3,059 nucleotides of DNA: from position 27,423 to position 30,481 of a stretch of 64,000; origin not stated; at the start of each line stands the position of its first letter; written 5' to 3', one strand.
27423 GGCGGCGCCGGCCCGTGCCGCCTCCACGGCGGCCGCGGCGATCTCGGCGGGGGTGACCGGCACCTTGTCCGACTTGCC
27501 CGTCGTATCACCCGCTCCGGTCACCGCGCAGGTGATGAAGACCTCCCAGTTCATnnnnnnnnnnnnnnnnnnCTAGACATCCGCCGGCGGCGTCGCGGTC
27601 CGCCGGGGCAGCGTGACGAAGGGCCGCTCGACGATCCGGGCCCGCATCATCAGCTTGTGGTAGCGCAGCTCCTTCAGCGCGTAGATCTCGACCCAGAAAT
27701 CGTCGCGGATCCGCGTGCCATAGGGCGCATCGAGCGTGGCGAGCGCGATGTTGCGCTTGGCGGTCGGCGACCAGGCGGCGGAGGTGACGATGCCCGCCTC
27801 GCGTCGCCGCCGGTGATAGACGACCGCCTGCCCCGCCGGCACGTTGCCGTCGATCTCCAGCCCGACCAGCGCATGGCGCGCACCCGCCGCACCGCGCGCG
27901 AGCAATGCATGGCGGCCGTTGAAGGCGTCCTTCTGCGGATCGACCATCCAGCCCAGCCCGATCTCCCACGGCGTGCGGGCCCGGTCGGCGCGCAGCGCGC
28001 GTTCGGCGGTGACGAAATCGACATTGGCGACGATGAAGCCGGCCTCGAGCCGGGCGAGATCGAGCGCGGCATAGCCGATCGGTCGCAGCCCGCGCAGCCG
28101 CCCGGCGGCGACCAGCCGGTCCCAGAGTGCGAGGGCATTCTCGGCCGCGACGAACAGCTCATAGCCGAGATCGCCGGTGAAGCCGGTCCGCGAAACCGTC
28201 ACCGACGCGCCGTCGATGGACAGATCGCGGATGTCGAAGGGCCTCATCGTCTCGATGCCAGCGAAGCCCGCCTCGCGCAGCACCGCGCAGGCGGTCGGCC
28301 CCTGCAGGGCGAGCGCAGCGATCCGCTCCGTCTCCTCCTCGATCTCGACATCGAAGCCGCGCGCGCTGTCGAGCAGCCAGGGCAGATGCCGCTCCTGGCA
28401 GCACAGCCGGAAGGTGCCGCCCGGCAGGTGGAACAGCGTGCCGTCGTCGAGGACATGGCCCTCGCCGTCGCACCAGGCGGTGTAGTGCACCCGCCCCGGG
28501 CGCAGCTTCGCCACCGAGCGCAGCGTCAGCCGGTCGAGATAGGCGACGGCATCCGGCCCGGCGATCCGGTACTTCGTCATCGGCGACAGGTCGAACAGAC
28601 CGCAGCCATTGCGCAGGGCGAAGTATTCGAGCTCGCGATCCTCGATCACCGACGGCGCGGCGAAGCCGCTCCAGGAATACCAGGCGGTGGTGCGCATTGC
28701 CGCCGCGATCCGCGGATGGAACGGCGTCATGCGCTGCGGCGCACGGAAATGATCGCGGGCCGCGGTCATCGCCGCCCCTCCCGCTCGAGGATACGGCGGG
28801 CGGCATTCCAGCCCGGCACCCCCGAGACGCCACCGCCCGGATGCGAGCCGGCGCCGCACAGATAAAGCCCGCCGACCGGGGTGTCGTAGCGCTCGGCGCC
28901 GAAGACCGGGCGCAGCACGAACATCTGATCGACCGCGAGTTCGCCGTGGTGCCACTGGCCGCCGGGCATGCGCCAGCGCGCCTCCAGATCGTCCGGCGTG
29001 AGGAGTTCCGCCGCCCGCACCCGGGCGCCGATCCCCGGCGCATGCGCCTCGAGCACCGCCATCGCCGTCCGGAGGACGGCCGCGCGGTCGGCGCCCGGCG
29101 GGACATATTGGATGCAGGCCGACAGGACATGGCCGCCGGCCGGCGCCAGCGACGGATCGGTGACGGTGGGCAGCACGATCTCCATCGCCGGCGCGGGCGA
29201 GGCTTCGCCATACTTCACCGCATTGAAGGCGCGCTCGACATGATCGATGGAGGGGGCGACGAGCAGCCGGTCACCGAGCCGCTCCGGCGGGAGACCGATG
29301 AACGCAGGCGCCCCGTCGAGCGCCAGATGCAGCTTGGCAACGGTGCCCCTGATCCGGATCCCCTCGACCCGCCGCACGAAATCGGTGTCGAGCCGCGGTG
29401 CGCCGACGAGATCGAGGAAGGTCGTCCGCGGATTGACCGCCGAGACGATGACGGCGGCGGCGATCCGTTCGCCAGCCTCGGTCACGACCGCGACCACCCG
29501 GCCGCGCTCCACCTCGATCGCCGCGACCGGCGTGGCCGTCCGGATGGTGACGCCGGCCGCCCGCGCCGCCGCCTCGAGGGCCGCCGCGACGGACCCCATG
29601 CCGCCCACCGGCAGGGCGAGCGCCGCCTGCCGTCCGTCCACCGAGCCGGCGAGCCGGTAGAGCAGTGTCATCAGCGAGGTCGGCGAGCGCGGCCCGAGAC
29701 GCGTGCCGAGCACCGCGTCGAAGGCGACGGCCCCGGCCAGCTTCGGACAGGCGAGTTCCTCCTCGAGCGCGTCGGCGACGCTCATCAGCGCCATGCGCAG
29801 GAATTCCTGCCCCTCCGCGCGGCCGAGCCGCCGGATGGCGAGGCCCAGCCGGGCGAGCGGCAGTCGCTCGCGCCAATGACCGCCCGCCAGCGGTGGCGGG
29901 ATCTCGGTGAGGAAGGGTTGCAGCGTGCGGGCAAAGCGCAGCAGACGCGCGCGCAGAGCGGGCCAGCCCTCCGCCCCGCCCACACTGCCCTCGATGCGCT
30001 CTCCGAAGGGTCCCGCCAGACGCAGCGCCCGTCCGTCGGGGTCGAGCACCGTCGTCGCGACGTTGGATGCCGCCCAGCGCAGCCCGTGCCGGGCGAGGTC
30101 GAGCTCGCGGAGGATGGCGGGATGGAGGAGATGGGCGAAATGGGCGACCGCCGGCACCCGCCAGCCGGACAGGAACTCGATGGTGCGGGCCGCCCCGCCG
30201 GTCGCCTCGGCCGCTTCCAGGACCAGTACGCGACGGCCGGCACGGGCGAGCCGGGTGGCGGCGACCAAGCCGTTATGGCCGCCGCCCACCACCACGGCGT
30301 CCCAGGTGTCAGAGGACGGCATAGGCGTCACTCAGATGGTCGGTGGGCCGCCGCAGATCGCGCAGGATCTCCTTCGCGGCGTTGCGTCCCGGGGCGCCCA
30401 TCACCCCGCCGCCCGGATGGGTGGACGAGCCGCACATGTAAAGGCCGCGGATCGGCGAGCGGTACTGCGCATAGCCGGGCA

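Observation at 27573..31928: Unassigned three-gene module (GcvT-like aminomethyltransferase + two tandem COG1233 flavoproteins) leading the carnitine/gamma-butyrobetaine operon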

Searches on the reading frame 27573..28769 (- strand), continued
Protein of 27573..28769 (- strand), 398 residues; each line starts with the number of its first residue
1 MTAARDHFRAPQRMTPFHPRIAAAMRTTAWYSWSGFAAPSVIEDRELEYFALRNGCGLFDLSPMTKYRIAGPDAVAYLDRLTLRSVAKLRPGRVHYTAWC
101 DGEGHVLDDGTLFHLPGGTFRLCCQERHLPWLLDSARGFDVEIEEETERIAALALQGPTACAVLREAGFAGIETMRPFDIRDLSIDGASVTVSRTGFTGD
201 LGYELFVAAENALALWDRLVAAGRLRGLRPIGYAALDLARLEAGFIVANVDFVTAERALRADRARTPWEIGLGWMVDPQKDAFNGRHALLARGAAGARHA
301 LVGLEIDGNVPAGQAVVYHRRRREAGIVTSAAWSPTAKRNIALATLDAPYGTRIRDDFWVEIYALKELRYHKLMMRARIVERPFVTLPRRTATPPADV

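Call 64: search_solved_structures(query=window:27573-28769:-, max_evalue=1e-40, show_alignments=4)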
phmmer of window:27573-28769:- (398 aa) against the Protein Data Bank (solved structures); distinct sequences matched with E-value up to 1e-40: 4.
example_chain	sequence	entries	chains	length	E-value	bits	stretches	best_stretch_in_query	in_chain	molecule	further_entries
9q5a_A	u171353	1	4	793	2.9e-52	181.2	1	12-351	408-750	Trimethylamine N-oxide Demethylase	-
9q59_A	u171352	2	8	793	2.9e-52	181.2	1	12-351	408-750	trimethylamine N-oxide demethylase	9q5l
1yx2_A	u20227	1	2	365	2.8e-48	168.1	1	33-384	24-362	Aminomethyltransferase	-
1woo_A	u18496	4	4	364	2.4e-42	148.6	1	34-348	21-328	Aminomethyltransferase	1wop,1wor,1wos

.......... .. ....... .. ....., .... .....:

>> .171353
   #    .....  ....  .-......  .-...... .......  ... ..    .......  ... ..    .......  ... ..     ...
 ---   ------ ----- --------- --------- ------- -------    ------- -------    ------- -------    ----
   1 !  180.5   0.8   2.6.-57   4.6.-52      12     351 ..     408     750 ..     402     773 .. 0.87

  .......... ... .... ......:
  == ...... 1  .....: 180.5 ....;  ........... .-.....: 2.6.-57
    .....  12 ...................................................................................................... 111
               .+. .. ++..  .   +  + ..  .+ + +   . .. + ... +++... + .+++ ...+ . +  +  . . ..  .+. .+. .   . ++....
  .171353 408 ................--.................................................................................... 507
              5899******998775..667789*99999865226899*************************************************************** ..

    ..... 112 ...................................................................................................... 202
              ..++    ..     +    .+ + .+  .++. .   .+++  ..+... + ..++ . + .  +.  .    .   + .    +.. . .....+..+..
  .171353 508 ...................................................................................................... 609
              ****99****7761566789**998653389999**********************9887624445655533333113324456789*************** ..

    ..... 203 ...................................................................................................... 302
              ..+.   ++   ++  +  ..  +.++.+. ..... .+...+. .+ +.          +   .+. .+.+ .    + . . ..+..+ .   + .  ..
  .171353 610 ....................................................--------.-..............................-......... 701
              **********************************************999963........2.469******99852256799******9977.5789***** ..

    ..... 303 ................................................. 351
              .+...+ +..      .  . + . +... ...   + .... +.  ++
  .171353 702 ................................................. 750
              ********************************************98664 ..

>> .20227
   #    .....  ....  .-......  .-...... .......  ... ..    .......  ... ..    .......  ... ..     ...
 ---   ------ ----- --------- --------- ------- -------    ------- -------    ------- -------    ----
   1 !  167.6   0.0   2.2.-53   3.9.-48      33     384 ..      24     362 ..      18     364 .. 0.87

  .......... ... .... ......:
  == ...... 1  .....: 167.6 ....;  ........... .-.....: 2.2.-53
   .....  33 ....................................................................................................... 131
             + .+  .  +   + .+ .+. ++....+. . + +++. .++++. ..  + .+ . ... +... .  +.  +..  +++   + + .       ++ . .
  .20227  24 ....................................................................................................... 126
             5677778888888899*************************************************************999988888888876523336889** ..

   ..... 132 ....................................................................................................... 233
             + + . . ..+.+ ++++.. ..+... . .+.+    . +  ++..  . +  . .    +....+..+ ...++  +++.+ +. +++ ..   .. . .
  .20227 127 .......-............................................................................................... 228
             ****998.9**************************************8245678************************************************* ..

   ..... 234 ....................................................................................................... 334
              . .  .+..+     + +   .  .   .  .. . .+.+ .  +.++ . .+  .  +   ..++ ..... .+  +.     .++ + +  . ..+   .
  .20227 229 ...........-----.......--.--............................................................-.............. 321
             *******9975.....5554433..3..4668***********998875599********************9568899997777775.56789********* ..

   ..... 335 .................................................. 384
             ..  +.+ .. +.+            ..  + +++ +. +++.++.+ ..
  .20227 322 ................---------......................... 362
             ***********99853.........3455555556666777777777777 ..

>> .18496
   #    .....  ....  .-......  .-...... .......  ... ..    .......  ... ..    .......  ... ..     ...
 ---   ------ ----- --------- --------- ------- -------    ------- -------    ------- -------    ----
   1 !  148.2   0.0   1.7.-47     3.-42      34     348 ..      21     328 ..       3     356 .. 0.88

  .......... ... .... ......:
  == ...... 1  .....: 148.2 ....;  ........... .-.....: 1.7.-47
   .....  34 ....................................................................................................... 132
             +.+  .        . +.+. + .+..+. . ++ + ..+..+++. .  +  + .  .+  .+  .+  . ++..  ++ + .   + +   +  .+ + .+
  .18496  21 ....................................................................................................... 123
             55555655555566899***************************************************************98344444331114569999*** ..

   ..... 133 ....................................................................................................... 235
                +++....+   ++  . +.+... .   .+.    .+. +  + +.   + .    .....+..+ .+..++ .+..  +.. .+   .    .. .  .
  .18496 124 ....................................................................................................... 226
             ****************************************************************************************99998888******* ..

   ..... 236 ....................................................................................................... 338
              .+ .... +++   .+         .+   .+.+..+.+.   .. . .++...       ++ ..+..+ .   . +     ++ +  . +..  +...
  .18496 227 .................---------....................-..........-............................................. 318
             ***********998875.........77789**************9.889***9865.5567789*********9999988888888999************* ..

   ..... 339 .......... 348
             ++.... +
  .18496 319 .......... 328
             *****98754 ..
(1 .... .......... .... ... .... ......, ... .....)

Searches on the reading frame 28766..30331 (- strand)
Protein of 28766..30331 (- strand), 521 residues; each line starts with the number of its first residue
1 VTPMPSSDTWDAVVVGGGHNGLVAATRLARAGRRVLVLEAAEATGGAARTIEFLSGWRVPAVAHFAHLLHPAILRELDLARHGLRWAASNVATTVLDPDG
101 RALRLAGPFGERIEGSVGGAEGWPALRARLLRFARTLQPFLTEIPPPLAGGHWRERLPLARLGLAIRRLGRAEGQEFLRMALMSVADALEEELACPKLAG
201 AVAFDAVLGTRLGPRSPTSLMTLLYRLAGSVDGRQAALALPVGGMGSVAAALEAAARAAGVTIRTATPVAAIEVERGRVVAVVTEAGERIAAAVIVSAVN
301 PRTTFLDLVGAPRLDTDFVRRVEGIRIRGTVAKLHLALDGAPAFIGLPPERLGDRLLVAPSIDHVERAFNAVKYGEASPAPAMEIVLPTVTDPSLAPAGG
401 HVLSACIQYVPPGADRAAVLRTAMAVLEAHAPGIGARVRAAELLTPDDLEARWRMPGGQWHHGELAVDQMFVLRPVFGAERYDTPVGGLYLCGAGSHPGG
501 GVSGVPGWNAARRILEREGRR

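Call 4: search_protein_families(library=pfam, proteins=[window:28766-30331:-])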
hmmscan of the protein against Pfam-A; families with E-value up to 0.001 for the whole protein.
window:28766-30331:- (521 aa): 10 families
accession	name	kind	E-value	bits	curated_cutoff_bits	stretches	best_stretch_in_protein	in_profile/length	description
PF01593.30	Amino_oxidase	-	1.2e-20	74.7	19.8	1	21-515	3-443/443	Flavin containing amine oxidoreductase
PF01266.30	DAO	-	2.3e-12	47.6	27.9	1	11-334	1-231/353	FAD dependent oxidoreductase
PF13450.12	NAD_binding_8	-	7.5e-12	45.8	21.9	1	14-70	1-56/68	NAD(P)-binding Rossmann-like domain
PF00890.30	FAD_binding_2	-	8.9e-09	35.5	20.4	1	11-48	1-38/414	FAD binding domain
PF07992.20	Pyr_redox_2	-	1.7e-08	34.7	26.1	0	11-42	2-33/291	Pyridine nucleotide-disulphide oxidoreductase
PF03486.20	HI0933_like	-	2.8e-07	30.7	50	1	11-45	2-36/244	HI0933-like protein Rossmann domain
PF12831.13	FAD_oxidored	-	4.3e-05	23.4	27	1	11-48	1-38/416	FAD dependent oxidoreductase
PF01494.25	FAD_binding_3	-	4.4e-05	23.3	22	0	11-45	3-37/349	FAD binding domain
PF00070.33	Pyr_redox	-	0.00022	22.1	22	0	12-42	2-32/82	Pyridine nucleotide-disulphide oxidoreductase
PF01946.23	Thi4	-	0.00035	20.3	26.2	1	11-48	19-57/235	Thi4 family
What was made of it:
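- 28766..30331 (-): FlavB: paralogue of FlavA (about 35% identity); either a second flavoprotein or an accessory subunit. PF01593 74.7 bits (call 4).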

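Call 5: search_protein_families(library=ncbifam, proteins=[window:28766-30331:-])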
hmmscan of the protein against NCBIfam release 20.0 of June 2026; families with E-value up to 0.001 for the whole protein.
window:28766-30331:- (521 aa): 51 families (the best 25 are shown)
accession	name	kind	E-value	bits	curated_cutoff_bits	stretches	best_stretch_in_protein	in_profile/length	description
NF045689.1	BCarotKetCrtO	equivalog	4.7e-53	180.6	1000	2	176-517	178-538/563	beta-carotene ketolase CrtO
TIGR02734.1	crtI_fam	subfamily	2.8e-33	115.4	238.1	2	171-505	149-477/504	phytoene desaturase family protein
NF045637.1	carotdesatCrtDProt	equivalog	2.5e-19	69.2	580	2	243-308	219-284/485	1-hydroxycarotenoid 3,4-desaturase CrtD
NF058655.1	CrtID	equivalog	2.8e-18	66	640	2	183-300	163-273/478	bifunctional phytoene desaturase/3,4-desaturase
NF005560.0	PRK07233.1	equivalog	3.5e-16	59.1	252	2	13-93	4-85/435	hypothetical protein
TIGR02730.1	carot_isom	equivalog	6.4e-16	58.2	586.9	2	235-505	218-477/493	carotenoid isomerase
TIGR02733.1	desat_CrtD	equivalog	4.6e-11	42.1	549.7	1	12-51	4-43/492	C-3',4' desaturase CrtD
TIGR03467.1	HpnE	equivalog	7.7e-11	42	283.05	1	13-52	2-41/430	hydroxysqualene dehydroxylase HpnE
NF006130.0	PRK08274.1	equivalog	2.7e-10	39.6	369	2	8-46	4-44/467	FAD-dependent tricarballylate dehydrogenase TcuA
NF009478.0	PRK12844.1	equivalog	7.7e-08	31.1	789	1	8-48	7-47/559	3-ketosteroid-delta-1-dehydrogenase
NF042421.1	hydcarot_desat_CrtD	equivalog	4.7e-07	28.6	500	0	11-59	3-50/487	1-hydroxycarotenoid 3,4-desaturase CrtD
NF053556.1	prodigi_MAP_PigB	equivalog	8.1e-07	27.8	850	1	6-50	151-193/659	prodigiosin MAP biosynthesis oxidoreductase PigB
NF005882.1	PRK07843.1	equivalog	9.4e-07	27.6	788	1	10-48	2-40/547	3-oxosteroid 1-dehydrogenase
TIGR02485.1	CobZ_N-term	equivalog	1.3e-06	27.5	372.55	0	239-333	121-213/437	FAD-dependent tricarballylate dehydrogenase TcuA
NF008425.0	PRK11259.1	equivalog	1.4e-06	27.5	257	0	249-299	154-202/377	N-methyl-L-tryptophan oxidase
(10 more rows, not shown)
